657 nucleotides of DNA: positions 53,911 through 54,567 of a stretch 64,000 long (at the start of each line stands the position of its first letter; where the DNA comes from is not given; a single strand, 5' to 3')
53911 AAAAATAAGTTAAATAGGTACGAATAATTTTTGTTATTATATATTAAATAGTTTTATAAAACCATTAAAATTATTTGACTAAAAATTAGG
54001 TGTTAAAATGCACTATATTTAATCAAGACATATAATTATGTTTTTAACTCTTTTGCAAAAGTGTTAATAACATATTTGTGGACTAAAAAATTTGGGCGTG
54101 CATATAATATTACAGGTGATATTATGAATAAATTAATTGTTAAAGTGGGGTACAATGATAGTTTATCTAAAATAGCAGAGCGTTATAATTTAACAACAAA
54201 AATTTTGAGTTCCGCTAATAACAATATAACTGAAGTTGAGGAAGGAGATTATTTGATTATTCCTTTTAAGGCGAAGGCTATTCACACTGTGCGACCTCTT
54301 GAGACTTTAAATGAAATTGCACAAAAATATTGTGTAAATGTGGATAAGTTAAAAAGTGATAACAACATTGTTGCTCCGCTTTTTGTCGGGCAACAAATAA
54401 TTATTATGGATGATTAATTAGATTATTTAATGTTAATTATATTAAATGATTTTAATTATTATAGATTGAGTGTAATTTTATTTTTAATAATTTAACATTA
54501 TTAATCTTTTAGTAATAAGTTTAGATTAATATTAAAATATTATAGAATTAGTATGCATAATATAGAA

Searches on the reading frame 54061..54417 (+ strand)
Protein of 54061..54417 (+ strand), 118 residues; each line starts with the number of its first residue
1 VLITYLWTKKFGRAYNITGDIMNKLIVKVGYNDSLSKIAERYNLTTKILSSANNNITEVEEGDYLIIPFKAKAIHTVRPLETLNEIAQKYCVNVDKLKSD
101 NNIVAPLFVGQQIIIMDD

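Call 75: search_protein_families(library=pfam, proteins=[window:54061-54417:+], max_evalue=0.001)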
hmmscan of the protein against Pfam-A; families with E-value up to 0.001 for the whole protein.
window:54061-54417:+ (118 aa): 2 families
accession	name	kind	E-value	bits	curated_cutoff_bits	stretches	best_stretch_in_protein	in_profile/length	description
PF01476.26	LysM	-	7.1e-17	61.5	20.9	2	75-115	1-42/43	LysM domain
PF23577.1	LysM_RLK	-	0.00051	20.5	27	0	32-57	8-33/44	LysM domain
